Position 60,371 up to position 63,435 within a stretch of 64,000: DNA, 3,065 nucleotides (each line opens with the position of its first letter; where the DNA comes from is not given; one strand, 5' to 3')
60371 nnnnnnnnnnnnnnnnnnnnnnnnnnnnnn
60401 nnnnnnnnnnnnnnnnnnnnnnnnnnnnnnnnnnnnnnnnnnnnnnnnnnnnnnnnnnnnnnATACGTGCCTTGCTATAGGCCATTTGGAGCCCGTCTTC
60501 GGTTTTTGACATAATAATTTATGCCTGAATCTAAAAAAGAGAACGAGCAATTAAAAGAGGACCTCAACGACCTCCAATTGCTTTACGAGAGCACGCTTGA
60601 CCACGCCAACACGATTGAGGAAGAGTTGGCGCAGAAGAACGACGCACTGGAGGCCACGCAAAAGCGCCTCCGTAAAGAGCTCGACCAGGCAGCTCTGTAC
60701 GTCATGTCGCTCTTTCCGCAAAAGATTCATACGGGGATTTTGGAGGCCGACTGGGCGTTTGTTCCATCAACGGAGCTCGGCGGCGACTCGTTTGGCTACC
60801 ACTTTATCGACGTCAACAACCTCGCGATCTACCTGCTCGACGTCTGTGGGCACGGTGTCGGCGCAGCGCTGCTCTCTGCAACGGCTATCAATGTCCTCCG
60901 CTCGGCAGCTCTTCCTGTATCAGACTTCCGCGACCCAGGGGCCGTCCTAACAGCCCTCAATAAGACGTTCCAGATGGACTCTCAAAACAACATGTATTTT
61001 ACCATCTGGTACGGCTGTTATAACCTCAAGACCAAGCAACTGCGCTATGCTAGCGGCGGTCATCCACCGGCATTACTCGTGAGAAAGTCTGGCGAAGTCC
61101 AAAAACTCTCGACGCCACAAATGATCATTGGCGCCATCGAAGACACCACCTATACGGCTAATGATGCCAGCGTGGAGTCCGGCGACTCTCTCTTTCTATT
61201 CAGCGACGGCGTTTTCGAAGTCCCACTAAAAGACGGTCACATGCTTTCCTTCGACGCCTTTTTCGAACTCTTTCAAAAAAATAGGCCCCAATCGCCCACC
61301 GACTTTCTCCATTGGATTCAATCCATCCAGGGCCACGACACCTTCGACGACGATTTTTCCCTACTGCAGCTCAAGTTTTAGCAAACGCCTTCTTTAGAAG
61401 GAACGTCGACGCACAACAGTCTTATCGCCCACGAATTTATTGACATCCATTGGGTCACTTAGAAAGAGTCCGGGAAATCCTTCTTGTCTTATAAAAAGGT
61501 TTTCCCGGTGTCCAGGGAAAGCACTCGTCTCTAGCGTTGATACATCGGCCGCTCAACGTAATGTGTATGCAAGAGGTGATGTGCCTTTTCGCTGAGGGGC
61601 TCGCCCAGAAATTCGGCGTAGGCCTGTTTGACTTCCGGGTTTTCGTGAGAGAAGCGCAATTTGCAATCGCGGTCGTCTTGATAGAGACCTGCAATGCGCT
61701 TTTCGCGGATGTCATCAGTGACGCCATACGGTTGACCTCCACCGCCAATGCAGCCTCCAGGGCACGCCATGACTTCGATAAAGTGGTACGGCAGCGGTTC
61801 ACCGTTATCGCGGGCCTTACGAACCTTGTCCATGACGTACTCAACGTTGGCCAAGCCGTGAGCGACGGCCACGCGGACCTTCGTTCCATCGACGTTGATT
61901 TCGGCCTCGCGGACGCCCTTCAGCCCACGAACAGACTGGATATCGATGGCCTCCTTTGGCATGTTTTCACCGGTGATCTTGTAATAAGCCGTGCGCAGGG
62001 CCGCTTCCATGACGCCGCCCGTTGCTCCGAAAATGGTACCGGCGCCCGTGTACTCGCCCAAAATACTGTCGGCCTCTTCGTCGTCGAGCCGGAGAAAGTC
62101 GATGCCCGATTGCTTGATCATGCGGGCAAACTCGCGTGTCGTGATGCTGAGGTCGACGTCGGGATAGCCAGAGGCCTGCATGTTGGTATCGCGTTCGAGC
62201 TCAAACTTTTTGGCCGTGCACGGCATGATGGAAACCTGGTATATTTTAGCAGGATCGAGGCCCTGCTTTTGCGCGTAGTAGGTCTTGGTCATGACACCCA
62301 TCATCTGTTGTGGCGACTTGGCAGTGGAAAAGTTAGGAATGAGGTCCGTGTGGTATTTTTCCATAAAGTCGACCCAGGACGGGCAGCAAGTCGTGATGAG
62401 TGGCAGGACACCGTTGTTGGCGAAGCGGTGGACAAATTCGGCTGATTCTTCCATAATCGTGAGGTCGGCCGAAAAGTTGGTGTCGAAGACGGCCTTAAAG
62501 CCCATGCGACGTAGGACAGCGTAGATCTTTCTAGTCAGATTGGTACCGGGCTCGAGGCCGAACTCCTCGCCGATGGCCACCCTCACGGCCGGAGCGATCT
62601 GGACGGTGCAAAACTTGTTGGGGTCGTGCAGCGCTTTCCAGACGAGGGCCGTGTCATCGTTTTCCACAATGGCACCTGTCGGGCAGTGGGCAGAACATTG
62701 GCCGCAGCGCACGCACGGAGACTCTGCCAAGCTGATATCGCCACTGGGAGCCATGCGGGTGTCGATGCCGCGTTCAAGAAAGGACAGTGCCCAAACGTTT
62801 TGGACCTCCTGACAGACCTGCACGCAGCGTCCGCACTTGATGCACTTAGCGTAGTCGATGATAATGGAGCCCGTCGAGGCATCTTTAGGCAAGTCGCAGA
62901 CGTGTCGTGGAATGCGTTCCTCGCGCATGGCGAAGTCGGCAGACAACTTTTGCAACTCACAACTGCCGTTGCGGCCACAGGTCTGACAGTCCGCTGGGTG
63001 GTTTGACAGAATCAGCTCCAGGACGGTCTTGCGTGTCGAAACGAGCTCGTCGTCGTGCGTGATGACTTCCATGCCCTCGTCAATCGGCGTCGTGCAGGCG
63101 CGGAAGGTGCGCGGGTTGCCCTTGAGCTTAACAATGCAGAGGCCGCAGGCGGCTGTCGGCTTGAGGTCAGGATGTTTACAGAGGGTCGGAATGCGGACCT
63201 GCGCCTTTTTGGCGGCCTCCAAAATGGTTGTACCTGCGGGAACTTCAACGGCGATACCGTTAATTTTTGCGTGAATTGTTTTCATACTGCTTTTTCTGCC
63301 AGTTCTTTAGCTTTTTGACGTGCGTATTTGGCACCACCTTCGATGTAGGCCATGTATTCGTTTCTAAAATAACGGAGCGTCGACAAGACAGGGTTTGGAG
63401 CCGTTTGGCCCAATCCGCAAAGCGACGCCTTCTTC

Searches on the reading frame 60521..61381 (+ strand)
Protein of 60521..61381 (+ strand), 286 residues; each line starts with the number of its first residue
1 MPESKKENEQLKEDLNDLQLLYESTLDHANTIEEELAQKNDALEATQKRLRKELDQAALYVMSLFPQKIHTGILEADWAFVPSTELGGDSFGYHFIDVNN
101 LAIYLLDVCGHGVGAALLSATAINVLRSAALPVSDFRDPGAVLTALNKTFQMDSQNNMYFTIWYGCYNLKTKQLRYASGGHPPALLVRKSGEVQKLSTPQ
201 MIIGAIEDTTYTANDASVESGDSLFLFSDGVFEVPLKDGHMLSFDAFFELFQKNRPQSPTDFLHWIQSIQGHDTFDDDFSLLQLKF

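Call 3: search_protein_families(library=pfam, proteins=[window:60521-61381:+], max_evalue=1)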
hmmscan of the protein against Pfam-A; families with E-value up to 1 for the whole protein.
window:60521-61381:+ (286 aa): 4 families
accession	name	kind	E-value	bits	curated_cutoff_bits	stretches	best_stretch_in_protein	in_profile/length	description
PF07228.17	SpoIIE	-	2.1e-44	152.2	25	1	99-285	3-190/192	Stage II sporulation protein E (SpoIIE)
PF05622.17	HOOK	-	0.018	14.2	35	1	3-68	361-426/514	HOOK protein coiled-coil region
PF12128.14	DUF3584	-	0.34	8.7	31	1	2-51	593-642/1191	Protein of unknown function (DUF3584)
PF01025.24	GrpE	-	0.85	9.7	25.8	0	5-65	3-63/165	GrpE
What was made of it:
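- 60521..61381 (+): SpoIIE/PP2C phosphatase with an N-terminal coiled-coil linker. It is the last gene of the same-strand run and a possible regulator. Its membership in the module is uncertain. PF07228, 152 bits (call 3).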

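Call 4: search_protein_families(library=ncbifam, proteins=[window:60521-61381:+], max_evalue=1)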
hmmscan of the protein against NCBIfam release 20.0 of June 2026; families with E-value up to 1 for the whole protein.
window:60521-61381:+ (286 aa): 7 families
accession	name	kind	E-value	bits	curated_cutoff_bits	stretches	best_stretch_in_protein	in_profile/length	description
NF045505.1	RR_RssB_Pseudo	equivalog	3.1e-16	59.4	700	1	31-234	133-341/394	two-component system response regulator RssB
TIGR02865.1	spore_II_E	equivalog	1.9e-11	42.8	490.8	1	86-237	566-713/764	stage II sporulation protein E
NF038263.1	prot_phos_SiaA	equivalog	8.9e-10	37.7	700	1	34-251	395-618/658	biofilm regulation protein phosphatase SiaA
NF005209.0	PRK06680.1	subfamily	0.16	10.8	320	1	211-252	12-54/286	D-amino-acid transaminase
TIGR00616.1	rect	subfamily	0.19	11.5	52.65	1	101-214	39-154/242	recombinase, phage RecT family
NF041034.1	Rad50_Sulf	equivalog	0.27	9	1000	1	3-53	514-564/872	DNA double-strand break repair ATPase Rad50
NF043058.1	T4SS_LegC2C7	subfamily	0.34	9.8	350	1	5-57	135-190/348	LegC2/C7 family Dot/Icm T4SS effector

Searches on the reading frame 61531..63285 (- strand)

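Call 12: search_protein_families(library=ncbifam, proteins=[window:61531-63285:-], max_evalue=0.00001)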
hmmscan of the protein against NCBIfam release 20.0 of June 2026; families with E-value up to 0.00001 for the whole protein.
window:61531-63285:- (584 aa): 12 families
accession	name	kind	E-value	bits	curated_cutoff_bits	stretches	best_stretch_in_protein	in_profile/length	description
NF040763.1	FeFe_hydrog_A6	exception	7.8e-242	803.7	765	1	5-579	2-571/571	NADH-dependent [FeFe] hydrogenase, group A6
NF040762.1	Hydr_FeFe_Clost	exception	2.4e-177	591.1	900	1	7-576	4-571/572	ferredoxin hydrogenase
TIGR02512.1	FeFe_hydrog_A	subfamily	2.6e-154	513.6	405.95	1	140-519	1-373/375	[FeFe] hydrogenase, group A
NF005745.0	PRK07569.1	equivalog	5.4e-48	163.4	333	1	3-212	3-213/238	bidirectional hydrogenase complex protein HoxU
TIGR04105.1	FeFe_hydrog_B1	subfamily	5.9e-47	160.4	450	1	139-469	135-437/462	monomeric [FeFe] hydrogenase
TIGR01973.1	NuoG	equivalog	1.5e-38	133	470.05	1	7-207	2-199/606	NADH-quinone oxidoreductase subunit NuoG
NF006305.0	PRK08493.1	equivalog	4.3e-35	121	591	1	4-210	2-225/819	NADH-quinone oxidoreductase subunit G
NF005895.0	PRK07860.1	equivalog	7.3e-30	103.6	802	1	3-182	17-199/811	NADH-quinone oxidoreductase subunit G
NF009454.0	PRK12814.1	equivalog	4.2e-28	98.1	916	1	1-102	1-102/657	putative NADPH-dependent glutamate synthase small subunit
NF006221.0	PRK08348.1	subfamily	4.4e-07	29.7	124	1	136-221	34-107/136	NADH-plastoquinone oxidoreductase subunit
NF058577.1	FdxA_fam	equivalog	1.4e-06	28.3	65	0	189-212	7-30/52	4Fe-4S ferredoxin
NF042909.1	FMH_DH_FwdF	exception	1.9e-06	27.2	375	1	83-207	40-156/336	tungsten-dependent formylmethanofuran dehydrogenase subunit FwdF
